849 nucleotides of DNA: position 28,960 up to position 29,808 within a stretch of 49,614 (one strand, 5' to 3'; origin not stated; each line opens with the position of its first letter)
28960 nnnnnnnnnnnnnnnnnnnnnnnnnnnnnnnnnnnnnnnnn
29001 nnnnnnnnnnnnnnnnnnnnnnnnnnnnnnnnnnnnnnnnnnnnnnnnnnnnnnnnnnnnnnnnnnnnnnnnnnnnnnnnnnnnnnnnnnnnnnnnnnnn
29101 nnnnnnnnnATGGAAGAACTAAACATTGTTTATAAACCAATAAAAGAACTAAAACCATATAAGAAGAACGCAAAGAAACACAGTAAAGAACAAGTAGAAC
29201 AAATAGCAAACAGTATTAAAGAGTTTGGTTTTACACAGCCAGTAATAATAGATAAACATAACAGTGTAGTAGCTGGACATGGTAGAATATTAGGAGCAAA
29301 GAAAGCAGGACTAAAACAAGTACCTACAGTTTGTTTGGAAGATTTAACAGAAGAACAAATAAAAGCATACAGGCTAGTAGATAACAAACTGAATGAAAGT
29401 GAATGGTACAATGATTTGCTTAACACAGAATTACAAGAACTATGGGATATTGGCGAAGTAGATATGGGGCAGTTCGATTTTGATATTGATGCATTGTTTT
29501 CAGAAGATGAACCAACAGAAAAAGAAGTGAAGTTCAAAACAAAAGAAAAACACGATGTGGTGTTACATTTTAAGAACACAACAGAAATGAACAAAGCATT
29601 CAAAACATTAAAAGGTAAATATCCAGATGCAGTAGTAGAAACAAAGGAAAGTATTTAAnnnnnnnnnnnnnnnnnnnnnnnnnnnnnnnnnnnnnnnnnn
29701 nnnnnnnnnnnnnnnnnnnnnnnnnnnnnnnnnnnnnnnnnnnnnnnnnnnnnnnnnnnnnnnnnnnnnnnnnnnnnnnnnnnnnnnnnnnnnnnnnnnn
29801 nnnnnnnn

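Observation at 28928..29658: Iteron-like AGAACA repeats upstream of a ParB-like nuclease gene, next to MazG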

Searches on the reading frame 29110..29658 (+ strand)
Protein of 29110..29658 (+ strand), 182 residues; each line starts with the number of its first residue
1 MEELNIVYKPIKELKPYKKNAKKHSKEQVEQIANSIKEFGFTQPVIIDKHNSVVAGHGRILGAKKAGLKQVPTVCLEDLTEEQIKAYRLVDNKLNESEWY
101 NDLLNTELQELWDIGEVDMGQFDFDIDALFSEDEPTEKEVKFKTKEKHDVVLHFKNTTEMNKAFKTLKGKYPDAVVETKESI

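Call 6: search_protein_families(library=pfam, proteins=[window:29110-29658:+], max_evalue=0.01)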
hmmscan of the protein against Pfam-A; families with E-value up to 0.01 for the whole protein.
window:29110-29658:+ (182 aa): 1 family
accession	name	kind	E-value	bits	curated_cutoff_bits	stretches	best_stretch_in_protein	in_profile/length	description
PF02195.25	ParB_N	-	3e-10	40.4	26.3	1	10-92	7-93/95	ParB N-terminal domain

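Call 7: search_protein_families(library=phrogs, proteins=[window:29110-29658:+], max_evalue=0.001)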
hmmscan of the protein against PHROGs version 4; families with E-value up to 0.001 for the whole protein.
window:29110-29658:+ (182 aa): 19 families
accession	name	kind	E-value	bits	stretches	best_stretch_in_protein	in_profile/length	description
phrog_620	-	DNA, RNA and nucleotide metabolism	9.6e-49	167.4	1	1-144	4-149/217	ParB-like partition protein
phrog_498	-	other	2.6e-40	139.6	1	3-150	32-180/633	DNA methyltransferase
phrog_930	-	DNA, RNA and nucleotide metabolism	4.6e-40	138.9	1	1-125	2-125/223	ParB-like partition protein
phrog_15396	-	DNA, RNA and nucleotide metabolism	2.1e-38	133.6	1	4-128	2-126/258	ParB-like partition nuclease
phrog_940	-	DNA, RNA and nucleotide metabolism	9.1e-34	118.3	1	1-150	1-148/388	nuclease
phrog_8071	-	DNA, RNA and nucleotide metabolism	2.5e-29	103.7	1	1-170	2-173/389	ParB-like partition protein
phrog_9353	-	unknown function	4.1e-20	73.7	1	12-160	17-173/245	-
phrog_723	-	DNA, RNA and nucleotide metabolism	1e-18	69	1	4-148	11-158/223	ParB-like partition protein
phrog_18056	-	DNA, RNA and nucleotide metabolism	3.6e-18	66.6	1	5-93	2-89/387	ParB-like partition nuclease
phrog_4715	-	DNA, RNA and nucleotide metabolism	5.8e-14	52.4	1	10-95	151-240/630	ParB-like partition protein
phrog_3264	-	DNA, RNA and nucleotide metabolism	5.5e-12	46.9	1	8-92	51-138/337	ParB-like partition protein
phrog_7405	-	unknown function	5.6e-11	43.6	1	4-174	22-197/250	-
phrog_5475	-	unknown function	1.6e-10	41.4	1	7-80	4-76/458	-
phrog_6218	-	DNA, RNA and nucleotide metabolism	3.6e-09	37.3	1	4-91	3-95/506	ParB-like partition protein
phrog_26377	-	DNA, RNA and nucleotide metabolism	5.7e-07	30.3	1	29-85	30-87/326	ParB-like partition protein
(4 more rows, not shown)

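Call 10: search_dna_similar(query=window:29110-29658:+, collection=phages, mode=protein, max_rows=30)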
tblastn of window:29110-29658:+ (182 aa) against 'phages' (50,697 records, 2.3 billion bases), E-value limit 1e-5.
Records with a match: 428; places in all: 448; records where one place covers at least 80% of the query: 4.
Best place of each record, by identity: 60-80% 4; <60% 424.
By first word of the organism name: Streptococcus 86; Microbacterium 64; Pseudomonas 22; Bacteriophage 19; Lactobacillus 17; Lactococcus 17; Escherichia 16; Rhizobium 14; Vibrio 13; Rhodobacter 11; and 59 more.
By host as written in the record: - 48; Microbacterium foliorum NRRL B-24224 30; Microbacterium paraoxydans NWU1 16; Escherichia coli 12; Rhodobacter capsulatus YW1 11; Lactococcus lactis 11; Microbacterium foliorum NRRL B-24224 SEA 10; Ruminococcus sp. 6; and 200 more.
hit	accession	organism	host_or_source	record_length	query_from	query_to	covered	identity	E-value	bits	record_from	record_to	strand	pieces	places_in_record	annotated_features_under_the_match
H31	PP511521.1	Dulem virus 36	Varecia variegata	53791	2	125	68%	71.0%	1e-50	179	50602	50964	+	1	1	ParB protein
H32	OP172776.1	Clostridium phage CS266P2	Clostridium_AP sp000509125 DA266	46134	4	129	69%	60.9%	3e-41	152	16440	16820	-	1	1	hypothetical protein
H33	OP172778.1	Clostridium phage CS266P4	Clostridium_AP sp000509125 DA266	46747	4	129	69%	60.9%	3e-41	152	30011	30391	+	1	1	hypothetical protein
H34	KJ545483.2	Vibrio phage phi 2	-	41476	1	133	73%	50.0%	4e-32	126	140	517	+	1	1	DNA modification methylase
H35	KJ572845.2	Vibrio phage X29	Vibrio cholerae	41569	1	133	73%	50.0%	4e-32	126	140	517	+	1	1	DNA modification methylase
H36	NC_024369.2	Vibrio phage X29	Vibrio cholerae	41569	1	133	73%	50.0%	4e-32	126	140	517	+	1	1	ParB-like partition nuclease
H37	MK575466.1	Vibrio phage Rostov 7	Vibrio cholerae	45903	1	133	73%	49.3%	2e-31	124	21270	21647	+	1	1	hypothetical protein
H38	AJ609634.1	Streptococcus phage EJ-1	Streptococcus pneumoniae 101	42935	2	133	73%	48.5%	8e-24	102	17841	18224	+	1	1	transferase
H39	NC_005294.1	Streptococcus phage EJ-1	Streptococcus pneumoniae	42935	2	133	73%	48.5%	8e-24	102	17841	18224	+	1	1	DNA methyltransferase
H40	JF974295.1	Psychrobacter phage pOW20-A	Psychrobacter sp. OW20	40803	1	125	69%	50.4%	2e-32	127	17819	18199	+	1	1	DNA methylase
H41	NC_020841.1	Psychrobacter phage pOW20-A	Psychrobacter sp. OW20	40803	1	125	69%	50.4%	2e-32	127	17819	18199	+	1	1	DNA methyltransferase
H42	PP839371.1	Vibrio phage vB_VpaM_R19R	Vibrio sp.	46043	1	129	71%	48.5%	6e-29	117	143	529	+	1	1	ParB-like partition nuclease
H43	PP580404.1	Vibrio phage vB_VpaM_XM1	Vibrio parahaemolyticus 1.1997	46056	1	129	71%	48.5%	6e-29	117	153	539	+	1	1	ParB-like partition nuclease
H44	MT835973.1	Bacteriophage sp.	human fecal samples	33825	4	129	69%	49.6%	3e-27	112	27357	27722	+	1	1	record has no annotation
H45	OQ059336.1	Psychrobacter phage vB_PmaS_Y8A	Psychrobacter sp.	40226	1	133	73%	46.3%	3e-30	121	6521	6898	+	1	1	ParB/sulfiredoxin domain protein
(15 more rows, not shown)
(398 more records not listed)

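Call 11: get_annotated_region(hit=H33, flank=4000)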
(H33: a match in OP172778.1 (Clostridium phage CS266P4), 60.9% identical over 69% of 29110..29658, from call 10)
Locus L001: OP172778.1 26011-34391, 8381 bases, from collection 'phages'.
description: Clostridium phage CS266P4, complete genome.
organism: Clostridium phage CS266P4 (NCBI taxid 2968625)
taxonomy: Viruses; Duplodnaviria; Heunggongvirae; Uroviricota; Caudoviricetes
host: Clostridium_AP sp000509125 DA266; source: municipal sewage; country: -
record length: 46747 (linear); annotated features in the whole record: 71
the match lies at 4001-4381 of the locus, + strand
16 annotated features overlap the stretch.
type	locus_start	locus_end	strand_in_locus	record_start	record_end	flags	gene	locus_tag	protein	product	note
CDS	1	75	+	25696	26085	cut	-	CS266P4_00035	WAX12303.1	hypothetical protein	-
CDS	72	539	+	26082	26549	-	pol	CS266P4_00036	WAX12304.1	pro-pol polyprotein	-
CDS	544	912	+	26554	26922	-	-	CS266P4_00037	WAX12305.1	hypothetical protein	-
CDS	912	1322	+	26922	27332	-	-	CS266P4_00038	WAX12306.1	hypothetical protein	-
CDS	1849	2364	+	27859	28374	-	-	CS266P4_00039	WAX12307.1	hypothetical protein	-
CDS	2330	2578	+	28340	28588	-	-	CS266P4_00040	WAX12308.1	hypothetical protein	-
CDS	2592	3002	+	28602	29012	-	-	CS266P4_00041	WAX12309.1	hypothetical protein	-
CDS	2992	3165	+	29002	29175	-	-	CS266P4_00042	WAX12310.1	hypothetical protein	-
CDS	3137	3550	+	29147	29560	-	-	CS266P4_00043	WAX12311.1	hypothetical protein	-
CDS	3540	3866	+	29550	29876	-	-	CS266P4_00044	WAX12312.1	hypothetical protein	-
CDS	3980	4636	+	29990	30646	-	-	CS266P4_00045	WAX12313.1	hypothetical protein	-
CDS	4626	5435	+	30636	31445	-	-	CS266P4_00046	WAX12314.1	hypothetical protein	-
CDS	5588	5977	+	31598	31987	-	-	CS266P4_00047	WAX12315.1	hypothetical protein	-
CDS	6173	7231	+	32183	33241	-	-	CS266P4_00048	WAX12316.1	terminase large subunit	terminase, large subunit gp2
CDS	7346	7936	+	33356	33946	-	-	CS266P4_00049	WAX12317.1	DNA endonuclease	DNA endonuclease I-HmuI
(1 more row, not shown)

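Call 12: get_annotated_region(hit=H31, flank=4000)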
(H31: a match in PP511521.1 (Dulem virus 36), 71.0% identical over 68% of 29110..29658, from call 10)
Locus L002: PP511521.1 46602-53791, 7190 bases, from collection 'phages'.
description: Dulem virus 36 isolate Duke_24FS_3, complete genome.
organism: Dulem virus 36 (NCBI taxid 3145754)
taxonomy: Viruses; Duplodnaviria; Heunggongvirae; Uroviricota; Caudoviricetes
host: Varecia variegata; source: feces; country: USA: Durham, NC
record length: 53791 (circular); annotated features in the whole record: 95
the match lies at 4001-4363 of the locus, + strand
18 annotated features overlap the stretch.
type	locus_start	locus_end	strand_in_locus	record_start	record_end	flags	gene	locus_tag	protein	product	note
CDS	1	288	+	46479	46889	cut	-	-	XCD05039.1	hypothetical protein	-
CDS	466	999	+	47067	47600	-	-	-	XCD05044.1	hypothetical protein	-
CDS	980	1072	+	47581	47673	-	-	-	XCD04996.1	hypothetical protein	-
CDS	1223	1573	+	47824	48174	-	-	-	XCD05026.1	hypothetical protein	-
CDS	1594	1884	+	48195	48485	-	-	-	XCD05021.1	hypothetical protein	-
CDS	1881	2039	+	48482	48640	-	-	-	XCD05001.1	hypothetical protein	-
CDS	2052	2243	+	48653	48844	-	-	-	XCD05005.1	hypothetical protein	-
CDS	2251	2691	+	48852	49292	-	-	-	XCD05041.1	hypothetical protein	-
CDS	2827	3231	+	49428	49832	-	-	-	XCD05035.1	hypothetical protein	-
CDS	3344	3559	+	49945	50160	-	-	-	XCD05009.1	hypothetical protein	-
CDS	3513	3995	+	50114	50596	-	-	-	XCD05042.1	hypothetical protein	-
CDS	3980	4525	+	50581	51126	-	-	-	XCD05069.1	ParB protein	-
CDS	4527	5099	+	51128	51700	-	-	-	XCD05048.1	hypothetical protein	-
CDS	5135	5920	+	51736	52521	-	-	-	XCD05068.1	PA0069 family radical SAM protein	-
CDS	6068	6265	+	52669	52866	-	-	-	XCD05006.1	hypothetical protein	-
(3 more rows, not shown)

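Call 26: find_related_loci(query=window:29110-29658:+, collection=viral_contigs, flank=3000)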
Query window:29110-29658:+ (182 aa) in viral_contigs; peptide patterns used: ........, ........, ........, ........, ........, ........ (x = any residue, [..] = any of these).
244 stretches matched a pattern; 168 encode a relative of the query (tblastn E <= 1e-3); the best 80 are kept; 80 distinct loci.
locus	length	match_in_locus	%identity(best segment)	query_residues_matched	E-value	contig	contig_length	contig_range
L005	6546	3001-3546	97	1-182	3e-117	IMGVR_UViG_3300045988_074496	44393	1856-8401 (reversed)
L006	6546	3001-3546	97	1-182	7e-116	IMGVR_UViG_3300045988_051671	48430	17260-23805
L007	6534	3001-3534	84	1-180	6e-98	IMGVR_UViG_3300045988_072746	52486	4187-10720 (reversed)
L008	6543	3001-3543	86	1-180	1e-94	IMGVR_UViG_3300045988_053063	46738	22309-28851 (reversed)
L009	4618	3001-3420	82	1-140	1e-73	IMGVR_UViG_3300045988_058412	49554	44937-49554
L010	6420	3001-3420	81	1-140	4e-72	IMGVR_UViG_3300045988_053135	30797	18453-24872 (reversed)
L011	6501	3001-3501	73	1-167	6e-72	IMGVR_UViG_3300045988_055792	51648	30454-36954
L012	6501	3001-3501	73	1-167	1e-71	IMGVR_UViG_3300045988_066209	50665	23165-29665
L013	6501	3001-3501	72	1-167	3e-71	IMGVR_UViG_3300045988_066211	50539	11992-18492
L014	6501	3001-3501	72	1-167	3e-71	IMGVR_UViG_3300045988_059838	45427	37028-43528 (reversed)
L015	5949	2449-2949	72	1-167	2e-71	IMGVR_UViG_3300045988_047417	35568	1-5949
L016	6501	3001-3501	72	1-167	2e-71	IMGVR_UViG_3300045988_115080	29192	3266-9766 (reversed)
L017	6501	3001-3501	72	1-167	1e-70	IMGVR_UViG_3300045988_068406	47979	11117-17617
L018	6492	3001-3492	68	3-169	1e-68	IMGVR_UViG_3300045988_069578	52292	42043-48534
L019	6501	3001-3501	70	1-167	4e-68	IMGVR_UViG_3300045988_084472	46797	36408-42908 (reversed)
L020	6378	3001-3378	87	1-128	1e-67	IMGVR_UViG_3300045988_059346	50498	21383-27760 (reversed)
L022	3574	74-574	68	1-167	2e-67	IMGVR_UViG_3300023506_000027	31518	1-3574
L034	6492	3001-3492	65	1-167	8e-64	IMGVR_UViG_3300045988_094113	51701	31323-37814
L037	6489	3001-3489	67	3-169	1e-63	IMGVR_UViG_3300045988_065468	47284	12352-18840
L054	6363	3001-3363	81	2-125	6e-61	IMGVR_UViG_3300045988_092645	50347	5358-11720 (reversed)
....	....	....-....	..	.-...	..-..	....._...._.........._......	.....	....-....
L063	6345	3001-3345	84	9-124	4e-58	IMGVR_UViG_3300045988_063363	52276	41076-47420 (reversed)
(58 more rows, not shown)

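Call 41: search_solved_structures(query=window:29110-29658:+, max_evalue=0.01, show_alignments=2)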
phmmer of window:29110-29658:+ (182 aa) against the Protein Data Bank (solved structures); distinct sequences matched with E-value up to 0.01: 9.
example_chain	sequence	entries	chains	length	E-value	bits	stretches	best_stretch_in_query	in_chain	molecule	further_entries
1vz0_A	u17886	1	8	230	7.5e-08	36.1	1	6-96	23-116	Chromosome-partitioning protein Spo0J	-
6sdk_A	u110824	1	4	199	3.1e-06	30.8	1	11-96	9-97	Stage 0 sporulation protein J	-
4umk_A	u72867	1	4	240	5.4e-06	30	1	11-96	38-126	PROBABLE CHROMOSOME-PARTITIONING PROTEIN PARB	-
7bnk_A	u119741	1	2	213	5.7e-06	29.9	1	10-93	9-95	ParB family protein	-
7bnr_A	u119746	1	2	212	7.4e-06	29.6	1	24-93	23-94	ParB family protein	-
7o0n_A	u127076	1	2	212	1.1e-05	29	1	10-93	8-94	ParB family protein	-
6t1f_A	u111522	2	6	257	0.00078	23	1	23-83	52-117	Chromosome-partitioning protein ParB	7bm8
7ng0_A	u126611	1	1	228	0.00093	22.8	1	8-96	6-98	Nucleoid occlusion protein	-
7nfu_A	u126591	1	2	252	0.0011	22.6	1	6-96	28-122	Nucleoid occlusion protein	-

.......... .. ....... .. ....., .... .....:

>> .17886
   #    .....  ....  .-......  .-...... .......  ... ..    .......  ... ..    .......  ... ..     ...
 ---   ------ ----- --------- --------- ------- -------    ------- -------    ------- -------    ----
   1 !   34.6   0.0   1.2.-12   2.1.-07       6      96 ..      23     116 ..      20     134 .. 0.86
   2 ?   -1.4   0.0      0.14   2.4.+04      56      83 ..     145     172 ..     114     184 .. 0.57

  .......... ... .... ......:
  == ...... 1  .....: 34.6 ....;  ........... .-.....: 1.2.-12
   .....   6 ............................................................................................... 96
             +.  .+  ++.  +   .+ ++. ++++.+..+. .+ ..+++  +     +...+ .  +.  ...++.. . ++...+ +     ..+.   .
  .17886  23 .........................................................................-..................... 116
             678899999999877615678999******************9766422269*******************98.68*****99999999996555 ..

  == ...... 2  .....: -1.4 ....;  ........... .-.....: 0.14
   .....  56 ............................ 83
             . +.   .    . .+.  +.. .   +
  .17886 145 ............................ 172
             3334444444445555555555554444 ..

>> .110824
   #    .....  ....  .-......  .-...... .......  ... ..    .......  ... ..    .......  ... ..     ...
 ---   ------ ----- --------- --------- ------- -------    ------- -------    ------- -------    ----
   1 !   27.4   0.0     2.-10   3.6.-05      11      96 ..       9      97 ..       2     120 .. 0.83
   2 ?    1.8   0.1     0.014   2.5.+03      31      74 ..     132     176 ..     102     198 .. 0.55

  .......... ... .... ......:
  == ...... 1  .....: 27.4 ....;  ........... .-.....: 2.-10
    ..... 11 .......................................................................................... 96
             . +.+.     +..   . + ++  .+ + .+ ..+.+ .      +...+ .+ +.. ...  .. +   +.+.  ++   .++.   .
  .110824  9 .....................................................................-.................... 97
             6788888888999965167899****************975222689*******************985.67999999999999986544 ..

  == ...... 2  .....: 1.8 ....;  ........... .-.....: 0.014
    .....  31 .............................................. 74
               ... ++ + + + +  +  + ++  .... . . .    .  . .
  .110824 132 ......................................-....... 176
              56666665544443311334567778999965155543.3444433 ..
